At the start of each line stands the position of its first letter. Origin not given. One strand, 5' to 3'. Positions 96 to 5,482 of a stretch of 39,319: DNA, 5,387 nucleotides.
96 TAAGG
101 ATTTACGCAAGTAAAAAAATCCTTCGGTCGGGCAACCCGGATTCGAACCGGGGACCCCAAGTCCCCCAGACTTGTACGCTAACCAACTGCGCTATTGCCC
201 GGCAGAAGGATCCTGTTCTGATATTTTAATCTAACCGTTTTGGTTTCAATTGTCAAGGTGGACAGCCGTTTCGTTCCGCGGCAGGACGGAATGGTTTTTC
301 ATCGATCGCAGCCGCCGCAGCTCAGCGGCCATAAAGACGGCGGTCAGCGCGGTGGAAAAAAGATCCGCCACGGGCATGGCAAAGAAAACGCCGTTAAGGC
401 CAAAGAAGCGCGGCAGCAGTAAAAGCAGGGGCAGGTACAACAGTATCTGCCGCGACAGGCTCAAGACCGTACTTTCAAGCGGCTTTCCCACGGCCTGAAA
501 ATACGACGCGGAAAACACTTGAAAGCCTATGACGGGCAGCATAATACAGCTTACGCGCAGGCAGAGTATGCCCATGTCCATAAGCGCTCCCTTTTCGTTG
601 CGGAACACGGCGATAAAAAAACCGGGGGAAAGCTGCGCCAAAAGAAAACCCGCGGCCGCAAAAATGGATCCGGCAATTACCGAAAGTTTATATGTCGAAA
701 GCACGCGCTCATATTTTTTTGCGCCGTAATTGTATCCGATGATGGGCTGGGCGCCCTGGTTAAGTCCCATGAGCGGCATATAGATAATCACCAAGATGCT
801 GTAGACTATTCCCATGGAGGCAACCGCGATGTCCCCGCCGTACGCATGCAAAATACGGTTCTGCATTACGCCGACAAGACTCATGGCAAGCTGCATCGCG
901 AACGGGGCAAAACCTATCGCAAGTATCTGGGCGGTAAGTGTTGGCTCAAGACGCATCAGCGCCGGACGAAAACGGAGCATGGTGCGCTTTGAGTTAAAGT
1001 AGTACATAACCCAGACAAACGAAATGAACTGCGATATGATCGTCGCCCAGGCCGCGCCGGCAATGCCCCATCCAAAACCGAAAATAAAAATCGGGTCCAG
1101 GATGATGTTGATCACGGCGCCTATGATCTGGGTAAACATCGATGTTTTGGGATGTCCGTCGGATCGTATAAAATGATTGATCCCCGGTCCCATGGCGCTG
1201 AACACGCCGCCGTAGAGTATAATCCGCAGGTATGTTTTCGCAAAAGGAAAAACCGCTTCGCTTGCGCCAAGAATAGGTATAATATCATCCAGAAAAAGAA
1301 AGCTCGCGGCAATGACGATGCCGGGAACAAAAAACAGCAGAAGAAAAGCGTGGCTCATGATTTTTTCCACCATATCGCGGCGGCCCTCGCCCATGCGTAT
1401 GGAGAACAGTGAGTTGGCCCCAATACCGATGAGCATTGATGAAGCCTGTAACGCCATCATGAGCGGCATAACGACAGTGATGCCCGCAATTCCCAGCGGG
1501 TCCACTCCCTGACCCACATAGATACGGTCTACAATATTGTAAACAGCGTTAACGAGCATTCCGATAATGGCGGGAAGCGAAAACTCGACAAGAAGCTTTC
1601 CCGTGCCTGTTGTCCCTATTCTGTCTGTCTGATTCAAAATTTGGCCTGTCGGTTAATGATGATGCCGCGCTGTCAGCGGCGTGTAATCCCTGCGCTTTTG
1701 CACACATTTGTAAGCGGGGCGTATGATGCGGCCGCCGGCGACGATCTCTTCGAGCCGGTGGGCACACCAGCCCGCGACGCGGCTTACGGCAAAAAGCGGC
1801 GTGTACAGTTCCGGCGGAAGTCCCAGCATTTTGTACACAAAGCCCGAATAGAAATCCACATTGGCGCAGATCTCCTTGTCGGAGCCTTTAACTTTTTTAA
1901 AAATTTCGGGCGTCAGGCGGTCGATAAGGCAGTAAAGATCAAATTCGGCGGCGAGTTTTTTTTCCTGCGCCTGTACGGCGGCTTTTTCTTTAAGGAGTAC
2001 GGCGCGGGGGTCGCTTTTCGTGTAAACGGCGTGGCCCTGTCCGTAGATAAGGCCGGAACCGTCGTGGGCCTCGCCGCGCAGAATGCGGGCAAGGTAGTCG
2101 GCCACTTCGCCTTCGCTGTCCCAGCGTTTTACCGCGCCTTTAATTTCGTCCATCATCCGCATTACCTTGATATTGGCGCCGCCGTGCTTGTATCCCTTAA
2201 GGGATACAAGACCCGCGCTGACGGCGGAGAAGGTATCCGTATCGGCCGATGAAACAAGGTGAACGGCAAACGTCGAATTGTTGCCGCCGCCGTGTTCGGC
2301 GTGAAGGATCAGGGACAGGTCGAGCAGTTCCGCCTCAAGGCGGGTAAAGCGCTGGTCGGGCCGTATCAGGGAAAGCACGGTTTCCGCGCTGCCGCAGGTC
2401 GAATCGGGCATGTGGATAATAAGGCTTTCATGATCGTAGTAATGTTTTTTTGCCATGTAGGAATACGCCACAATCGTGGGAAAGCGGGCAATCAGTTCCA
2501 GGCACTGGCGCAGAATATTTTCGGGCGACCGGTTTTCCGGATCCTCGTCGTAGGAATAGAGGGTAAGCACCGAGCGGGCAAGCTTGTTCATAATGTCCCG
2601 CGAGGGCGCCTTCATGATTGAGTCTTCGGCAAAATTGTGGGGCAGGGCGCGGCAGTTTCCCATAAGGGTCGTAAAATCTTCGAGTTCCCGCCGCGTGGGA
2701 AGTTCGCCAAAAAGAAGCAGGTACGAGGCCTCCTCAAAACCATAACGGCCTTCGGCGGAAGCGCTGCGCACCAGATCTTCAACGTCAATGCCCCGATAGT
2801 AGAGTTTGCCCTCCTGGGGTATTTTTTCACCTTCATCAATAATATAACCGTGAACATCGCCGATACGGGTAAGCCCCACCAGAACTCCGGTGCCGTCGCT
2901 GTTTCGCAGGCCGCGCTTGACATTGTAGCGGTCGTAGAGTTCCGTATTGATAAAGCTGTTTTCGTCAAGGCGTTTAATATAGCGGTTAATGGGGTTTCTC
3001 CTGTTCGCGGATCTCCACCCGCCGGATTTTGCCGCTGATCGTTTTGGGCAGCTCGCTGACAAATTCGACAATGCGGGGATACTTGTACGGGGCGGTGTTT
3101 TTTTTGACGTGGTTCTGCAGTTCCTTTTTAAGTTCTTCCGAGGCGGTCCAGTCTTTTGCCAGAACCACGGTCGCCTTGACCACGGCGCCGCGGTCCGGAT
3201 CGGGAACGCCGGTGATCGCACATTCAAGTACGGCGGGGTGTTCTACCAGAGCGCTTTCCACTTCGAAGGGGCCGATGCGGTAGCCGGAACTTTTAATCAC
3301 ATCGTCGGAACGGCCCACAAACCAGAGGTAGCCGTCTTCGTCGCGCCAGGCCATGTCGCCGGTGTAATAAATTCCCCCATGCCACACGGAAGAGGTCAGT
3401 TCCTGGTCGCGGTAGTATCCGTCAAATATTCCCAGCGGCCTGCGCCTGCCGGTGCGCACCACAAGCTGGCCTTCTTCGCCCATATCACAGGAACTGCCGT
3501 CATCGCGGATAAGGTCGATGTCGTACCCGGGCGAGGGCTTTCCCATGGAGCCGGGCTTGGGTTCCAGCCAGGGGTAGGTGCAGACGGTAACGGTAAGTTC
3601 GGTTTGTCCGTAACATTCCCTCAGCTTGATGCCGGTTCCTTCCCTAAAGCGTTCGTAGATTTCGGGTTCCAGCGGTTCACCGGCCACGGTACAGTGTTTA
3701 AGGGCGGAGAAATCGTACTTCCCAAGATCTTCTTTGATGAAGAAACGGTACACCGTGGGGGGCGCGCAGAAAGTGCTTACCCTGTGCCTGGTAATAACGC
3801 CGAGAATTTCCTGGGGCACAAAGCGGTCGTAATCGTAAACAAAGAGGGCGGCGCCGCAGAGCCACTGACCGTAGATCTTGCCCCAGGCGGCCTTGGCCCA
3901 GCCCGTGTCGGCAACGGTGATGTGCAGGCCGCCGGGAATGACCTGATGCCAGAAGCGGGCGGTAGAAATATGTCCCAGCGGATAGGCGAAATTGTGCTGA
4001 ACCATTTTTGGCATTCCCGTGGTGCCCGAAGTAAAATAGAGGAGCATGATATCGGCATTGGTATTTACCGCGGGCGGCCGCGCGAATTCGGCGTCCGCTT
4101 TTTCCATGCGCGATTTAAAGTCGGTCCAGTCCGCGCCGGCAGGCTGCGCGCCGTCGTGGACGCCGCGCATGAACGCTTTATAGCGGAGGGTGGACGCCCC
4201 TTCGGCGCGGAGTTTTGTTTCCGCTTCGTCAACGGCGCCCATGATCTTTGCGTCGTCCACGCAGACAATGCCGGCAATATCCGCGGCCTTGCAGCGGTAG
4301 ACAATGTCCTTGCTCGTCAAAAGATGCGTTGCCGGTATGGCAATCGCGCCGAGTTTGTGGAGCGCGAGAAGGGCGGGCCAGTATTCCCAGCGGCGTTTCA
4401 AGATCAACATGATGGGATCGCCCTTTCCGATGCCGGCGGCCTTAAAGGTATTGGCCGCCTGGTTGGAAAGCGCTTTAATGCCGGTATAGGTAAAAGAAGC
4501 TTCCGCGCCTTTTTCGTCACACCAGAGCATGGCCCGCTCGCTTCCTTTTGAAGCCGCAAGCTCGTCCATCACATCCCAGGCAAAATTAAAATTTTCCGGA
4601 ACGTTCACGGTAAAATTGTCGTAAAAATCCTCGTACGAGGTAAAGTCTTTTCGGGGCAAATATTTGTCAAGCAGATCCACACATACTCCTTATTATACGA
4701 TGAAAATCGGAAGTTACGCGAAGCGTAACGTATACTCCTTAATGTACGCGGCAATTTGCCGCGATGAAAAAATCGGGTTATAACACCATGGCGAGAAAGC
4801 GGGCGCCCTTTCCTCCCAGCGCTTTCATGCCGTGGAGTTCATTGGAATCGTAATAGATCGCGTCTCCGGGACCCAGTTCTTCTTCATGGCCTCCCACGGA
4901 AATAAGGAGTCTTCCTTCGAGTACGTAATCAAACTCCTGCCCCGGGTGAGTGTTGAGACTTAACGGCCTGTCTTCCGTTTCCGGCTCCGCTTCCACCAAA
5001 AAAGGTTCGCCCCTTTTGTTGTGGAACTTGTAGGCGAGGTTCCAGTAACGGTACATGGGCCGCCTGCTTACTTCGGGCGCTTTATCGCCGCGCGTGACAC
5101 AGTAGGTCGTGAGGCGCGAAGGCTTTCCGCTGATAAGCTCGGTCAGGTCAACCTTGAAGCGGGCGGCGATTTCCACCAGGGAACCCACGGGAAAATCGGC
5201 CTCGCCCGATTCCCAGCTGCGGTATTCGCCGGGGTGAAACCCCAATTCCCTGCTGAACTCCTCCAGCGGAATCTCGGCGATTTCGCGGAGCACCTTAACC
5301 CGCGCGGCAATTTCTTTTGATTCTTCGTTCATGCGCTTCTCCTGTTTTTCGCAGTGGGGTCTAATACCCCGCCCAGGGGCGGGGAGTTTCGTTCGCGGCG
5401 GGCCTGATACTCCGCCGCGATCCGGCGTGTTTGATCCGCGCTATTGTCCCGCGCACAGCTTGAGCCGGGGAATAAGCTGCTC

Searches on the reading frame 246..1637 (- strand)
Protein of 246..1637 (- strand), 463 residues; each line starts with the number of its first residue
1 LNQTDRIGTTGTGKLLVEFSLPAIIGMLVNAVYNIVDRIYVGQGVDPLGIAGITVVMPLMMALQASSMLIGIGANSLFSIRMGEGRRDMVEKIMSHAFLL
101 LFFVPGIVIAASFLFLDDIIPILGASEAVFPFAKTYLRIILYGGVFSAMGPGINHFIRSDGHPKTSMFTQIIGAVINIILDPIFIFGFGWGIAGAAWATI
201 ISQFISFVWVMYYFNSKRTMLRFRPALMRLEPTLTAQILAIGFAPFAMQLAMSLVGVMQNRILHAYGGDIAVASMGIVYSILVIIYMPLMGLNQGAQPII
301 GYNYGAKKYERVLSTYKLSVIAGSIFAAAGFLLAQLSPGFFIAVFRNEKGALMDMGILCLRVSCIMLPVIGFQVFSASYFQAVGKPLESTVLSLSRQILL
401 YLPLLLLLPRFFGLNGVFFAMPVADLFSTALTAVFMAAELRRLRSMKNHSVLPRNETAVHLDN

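Call 51: search_protein_families(library=pfam, proteins=[window:246-1637:-], max_evalue=0.00001)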
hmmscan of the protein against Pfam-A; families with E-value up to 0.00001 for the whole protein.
window:246-1637:- (463 aa): 1 family
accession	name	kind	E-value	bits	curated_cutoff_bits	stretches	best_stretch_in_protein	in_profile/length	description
PF01554.23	MatE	-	6.1e-40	137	24.9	2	22-183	1-161/161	MatE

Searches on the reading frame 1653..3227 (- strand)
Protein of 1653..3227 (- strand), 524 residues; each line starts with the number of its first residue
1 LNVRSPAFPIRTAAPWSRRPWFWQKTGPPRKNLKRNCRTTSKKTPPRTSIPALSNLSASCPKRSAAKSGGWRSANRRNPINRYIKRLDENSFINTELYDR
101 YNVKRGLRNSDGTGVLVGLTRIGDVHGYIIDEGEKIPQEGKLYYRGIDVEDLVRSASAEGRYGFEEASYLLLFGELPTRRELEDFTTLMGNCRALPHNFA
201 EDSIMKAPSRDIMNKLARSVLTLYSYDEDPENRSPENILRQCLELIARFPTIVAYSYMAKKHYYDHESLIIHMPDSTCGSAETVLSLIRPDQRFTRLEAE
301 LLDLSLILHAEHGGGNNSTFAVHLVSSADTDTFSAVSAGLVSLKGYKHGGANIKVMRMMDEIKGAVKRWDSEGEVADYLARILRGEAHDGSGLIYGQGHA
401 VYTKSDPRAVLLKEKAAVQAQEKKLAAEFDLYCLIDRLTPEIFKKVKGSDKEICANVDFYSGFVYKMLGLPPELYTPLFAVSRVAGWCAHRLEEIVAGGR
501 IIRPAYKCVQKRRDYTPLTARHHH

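Call 51: search_protein_families(library=pfam, proteins=[window:1653-3227:-], max_evalue=0.00001)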
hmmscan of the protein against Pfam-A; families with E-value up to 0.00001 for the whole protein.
window:1653-3227:- (524 aa): 1 family
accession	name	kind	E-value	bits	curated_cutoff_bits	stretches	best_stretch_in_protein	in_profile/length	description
PF00285.26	Citrate_synt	-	4.6e-110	368.5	27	1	113-505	3-357/357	Citrate synthase, C-terminal domain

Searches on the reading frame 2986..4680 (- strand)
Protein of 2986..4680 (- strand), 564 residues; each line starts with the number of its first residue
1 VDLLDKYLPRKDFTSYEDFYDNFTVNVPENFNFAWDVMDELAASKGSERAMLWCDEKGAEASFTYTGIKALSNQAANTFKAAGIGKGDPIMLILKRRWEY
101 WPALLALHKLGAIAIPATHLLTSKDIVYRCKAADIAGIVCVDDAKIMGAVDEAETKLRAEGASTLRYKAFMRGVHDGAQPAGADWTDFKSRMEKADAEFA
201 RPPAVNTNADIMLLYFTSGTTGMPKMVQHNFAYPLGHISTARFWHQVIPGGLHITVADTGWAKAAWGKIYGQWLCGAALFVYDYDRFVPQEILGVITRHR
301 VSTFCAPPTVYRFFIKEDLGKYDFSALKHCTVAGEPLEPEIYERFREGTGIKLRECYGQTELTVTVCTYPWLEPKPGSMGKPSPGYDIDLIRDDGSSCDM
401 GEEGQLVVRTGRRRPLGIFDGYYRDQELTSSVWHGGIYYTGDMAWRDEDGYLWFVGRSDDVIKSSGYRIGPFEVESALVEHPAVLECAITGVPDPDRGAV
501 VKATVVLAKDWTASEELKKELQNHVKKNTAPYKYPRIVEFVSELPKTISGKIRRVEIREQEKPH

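Call 51: search_protein_families(library=pfam, proteins=[window:2986-4680:-], max_evalue=0.00001)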
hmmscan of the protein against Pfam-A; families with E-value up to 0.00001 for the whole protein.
window:2986-4680:- (564 aa): 2 families
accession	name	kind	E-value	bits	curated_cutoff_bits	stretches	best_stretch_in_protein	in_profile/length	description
PF00501.34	AMP-binding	-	2.2e-57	195.1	29.9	1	42-423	5-384/384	AMP-binding enzyme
PF13193.12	AMP-binding_C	-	7.1e-24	85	24.5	1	473-551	1-76/76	AMP-binding enzyme C-terminal domain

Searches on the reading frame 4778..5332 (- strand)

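Call 51: search_protein_families(library=pfam, proteins=[window:4778-5332:-], max_evalue=0.00001)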
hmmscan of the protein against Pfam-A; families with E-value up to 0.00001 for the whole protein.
window:4778-5332:- (184 aa): 1 family
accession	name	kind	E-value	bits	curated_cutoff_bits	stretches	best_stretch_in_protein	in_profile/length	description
PF07883.17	Cupin_2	-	2.2e-14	53.3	27.2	1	115-182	5-69/70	Cupin domain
